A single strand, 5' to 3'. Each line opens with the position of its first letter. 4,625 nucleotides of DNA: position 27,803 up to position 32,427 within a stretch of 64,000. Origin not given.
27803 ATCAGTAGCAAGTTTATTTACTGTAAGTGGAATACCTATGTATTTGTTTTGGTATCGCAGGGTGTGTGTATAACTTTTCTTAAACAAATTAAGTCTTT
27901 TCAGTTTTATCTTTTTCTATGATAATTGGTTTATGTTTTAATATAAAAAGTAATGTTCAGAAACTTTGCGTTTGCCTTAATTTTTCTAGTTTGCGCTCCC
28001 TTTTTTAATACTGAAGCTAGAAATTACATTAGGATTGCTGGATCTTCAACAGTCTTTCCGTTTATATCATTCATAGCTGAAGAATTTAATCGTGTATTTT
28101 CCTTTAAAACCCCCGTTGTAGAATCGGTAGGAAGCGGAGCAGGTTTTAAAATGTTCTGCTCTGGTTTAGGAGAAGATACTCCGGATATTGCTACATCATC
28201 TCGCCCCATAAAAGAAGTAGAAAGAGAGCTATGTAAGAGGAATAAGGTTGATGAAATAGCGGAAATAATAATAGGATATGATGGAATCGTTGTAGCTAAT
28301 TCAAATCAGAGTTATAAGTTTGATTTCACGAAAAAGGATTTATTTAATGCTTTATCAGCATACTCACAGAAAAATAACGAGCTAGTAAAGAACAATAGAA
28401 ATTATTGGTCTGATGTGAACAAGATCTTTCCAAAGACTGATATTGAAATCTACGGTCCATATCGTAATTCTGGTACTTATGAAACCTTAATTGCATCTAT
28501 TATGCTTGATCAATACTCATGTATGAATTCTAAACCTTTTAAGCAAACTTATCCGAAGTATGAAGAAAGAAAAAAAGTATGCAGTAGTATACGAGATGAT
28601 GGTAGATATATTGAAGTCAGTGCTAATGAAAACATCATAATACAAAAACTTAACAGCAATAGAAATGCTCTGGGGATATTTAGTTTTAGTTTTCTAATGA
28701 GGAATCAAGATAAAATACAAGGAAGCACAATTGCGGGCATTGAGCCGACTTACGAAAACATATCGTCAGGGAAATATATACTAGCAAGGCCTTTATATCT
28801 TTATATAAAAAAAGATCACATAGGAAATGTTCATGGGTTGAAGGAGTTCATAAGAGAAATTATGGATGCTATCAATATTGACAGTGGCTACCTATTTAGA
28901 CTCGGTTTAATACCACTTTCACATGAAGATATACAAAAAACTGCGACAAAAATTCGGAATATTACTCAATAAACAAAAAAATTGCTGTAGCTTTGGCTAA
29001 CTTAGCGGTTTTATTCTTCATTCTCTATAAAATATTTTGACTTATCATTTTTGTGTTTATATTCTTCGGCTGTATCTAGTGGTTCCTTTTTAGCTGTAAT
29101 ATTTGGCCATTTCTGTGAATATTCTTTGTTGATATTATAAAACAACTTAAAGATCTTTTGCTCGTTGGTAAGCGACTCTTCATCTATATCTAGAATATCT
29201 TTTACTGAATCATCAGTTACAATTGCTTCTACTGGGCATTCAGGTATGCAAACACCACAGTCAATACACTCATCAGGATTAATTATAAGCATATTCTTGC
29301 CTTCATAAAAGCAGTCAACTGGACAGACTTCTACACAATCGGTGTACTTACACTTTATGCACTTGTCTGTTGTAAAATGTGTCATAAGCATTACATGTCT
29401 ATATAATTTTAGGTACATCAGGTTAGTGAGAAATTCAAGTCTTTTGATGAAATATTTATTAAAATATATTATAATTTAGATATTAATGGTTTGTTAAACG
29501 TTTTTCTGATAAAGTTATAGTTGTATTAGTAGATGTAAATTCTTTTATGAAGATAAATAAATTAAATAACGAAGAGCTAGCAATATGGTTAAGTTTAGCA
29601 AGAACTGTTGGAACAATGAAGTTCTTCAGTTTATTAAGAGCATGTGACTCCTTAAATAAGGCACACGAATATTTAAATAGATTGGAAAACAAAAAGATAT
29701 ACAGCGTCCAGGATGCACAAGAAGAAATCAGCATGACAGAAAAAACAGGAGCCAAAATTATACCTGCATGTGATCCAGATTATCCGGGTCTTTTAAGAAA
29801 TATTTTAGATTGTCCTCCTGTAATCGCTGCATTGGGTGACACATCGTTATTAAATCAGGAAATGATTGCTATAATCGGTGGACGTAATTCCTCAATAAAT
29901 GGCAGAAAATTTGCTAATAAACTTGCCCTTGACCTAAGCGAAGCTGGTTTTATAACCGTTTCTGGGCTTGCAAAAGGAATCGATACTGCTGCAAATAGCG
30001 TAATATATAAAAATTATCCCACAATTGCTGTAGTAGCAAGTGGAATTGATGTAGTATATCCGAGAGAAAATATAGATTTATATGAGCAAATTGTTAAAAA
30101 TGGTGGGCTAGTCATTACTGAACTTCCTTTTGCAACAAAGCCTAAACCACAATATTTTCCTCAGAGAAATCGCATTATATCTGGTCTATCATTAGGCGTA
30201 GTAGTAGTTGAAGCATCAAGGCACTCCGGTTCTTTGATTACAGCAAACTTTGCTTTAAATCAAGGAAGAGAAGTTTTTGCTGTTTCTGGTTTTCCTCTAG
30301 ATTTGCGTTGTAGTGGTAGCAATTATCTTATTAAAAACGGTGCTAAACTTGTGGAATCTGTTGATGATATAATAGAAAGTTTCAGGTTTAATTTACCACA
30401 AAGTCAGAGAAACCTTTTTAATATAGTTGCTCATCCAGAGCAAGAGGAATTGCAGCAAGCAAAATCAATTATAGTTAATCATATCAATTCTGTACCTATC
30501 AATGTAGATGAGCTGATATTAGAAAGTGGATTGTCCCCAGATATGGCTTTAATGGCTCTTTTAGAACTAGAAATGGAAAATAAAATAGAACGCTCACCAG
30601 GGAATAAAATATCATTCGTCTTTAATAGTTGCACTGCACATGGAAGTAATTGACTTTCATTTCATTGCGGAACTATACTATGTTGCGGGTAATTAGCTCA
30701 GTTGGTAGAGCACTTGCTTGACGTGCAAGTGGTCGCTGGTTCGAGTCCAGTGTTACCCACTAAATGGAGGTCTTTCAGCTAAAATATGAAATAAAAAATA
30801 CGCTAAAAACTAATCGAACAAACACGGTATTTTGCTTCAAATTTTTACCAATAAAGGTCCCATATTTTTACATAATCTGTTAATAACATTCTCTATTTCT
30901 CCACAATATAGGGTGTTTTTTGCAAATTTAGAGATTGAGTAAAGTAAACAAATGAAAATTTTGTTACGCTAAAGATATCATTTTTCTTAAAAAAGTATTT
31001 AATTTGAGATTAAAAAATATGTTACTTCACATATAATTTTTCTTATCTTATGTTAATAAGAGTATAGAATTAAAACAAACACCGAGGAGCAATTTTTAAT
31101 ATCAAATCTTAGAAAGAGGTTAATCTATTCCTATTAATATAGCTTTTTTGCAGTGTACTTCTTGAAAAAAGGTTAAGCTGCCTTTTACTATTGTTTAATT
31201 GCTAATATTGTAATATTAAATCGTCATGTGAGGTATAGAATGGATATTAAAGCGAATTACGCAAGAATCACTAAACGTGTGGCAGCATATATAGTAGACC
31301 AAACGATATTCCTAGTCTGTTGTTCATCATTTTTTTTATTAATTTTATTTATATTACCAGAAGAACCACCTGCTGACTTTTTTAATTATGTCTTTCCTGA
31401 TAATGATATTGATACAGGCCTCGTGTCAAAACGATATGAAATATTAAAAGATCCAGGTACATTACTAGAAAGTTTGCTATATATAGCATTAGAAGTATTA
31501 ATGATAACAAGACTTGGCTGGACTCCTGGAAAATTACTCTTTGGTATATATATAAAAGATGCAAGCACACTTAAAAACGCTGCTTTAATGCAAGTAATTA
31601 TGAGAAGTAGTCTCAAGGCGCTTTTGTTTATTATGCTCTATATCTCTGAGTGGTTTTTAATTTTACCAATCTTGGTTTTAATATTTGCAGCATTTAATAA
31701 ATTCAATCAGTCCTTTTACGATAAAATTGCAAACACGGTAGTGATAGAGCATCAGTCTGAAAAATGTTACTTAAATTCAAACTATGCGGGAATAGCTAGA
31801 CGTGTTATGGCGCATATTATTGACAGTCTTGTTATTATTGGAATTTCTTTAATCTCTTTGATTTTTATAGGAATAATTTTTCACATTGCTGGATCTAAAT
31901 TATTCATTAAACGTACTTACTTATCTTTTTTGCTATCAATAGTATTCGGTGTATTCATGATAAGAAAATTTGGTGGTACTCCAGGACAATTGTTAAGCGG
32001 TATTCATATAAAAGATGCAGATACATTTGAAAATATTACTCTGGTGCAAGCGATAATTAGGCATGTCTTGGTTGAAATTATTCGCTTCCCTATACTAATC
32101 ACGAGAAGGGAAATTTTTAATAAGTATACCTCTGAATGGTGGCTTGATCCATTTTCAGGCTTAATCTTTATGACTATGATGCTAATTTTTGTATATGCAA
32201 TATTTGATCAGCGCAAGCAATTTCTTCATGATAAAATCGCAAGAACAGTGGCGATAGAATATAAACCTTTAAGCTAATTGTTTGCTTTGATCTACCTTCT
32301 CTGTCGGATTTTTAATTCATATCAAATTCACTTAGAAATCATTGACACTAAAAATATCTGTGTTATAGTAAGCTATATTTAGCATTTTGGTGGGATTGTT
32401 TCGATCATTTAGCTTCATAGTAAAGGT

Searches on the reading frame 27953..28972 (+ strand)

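Call 63: search_protein_families(library=pfam, proteins=[window:27953-28972:+], max_evalue=0.001)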
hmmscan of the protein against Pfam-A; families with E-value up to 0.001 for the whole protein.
window:27953-28972:+ (339 aa): 1 family
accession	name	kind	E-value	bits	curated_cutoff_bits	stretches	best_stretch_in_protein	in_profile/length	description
PF12849.12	PBP_like_2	-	3.4e-36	125.8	27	1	20-304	4-264/267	PBP superfamily domain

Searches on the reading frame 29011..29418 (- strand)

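Call 63: search_protein_families(library=pfam, proteins=[window:29011-29418:-], max_evalue=0.001)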
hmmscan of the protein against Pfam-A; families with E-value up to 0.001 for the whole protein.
window:29011-29418:- (135 aa): 13 families
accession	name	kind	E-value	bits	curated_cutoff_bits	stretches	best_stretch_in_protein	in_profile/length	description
PF11953.13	DUF3470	-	1.6e-13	50.8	23.2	1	93-130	3-40/42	Domain of unknown function (DUF3470)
PF13237.11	Fer4_10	-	6e-09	36.1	25.5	2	16-62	5-53/53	4Fe-4S dicluster domain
PF00037.32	Fer4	-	6.9e-09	35.6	21.1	1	45-66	2-23/24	4Fe-4S binding domain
PF12837.12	Fer4_6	-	5.2e-08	32.9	25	1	46-66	4-24/24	4Fe-4S binding domain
PF12838.12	Fer4_7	-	7.4e-08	33.2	27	1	19-65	1-52/52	4Fe-4S dicluster domain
PF12797.12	Fer4_2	-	1.2e-07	31.7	24.5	1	45-63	4-22/22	4Fe-4S binding domain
PF13187.11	Fer4_9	-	2.6e-07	31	27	1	19-66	1-52/52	4Fe-4S dicluster domain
PF14697.11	Fer4_21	-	8.8e-07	29.4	35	1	17-66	5-57/59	4Fe-4S dicluster domain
PF13484.11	Fer4_16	-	5.6e-06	27.5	30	1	50-87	1-37/66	4Fe-4S double cluster binding domain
PF12800.12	Fer4_4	-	6.5e-05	23.4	24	0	48-63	1-16/17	4Fe-4S binding domain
PF13183.11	Fer4_8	-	0.00011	23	27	0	49-79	3-33/68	4Fe-4S dicluster domain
PF25160.1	LdpA_Fe-S-bd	-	0.00023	21.3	27.6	1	27-68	8-45/49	LdpA Fe-S cluster-binding domain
PF13534.11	Fer4_17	-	0.00078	20.4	22.2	0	50-69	1-20/61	4Fe-4S dicluster domain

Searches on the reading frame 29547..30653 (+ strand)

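Call 63: search_protein_families(library=pfam, proteins=[window:29547-30653:+], max_evalue=0.001)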
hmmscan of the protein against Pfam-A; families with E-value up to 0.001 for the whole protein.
window:29547-30653:+ (368 aa): 2 families
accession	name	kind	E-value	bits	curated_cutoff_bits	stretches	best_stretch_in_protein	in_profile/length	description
PF02481.21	DNA_processg_A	-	1.4e-67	227.4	29.6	1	64-270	2-211/212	DNA recombination-mediator protein A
PF17782.7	DprA_WH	-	5.6e-12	46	22.9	1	296-353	4-61/61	DprA winged helix domain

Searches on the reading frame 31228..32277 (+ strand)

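Call 25: search_protein_families(library=ncbifam, proteins=[window:31228-32277:+], max_evalue=0.00001)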
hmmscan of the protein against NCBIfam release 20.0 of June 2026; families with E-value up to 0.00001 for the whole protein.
window:31228-32277:+ (349 aa): 0 families

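Call 63: search_protein_families(library=pfam, proteins=[window:31228-32277:+], max_evalue=0.001)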
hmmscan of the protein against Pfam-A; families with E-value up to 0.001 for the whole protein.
window:31228-32277:+ (349 aa): 1 family
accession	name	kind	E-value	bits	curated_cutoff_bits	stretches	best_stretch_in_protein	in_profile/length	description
PF06271.18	RDD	-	1.2e-32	113.5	24.1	2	186-338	1-136/137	RDD family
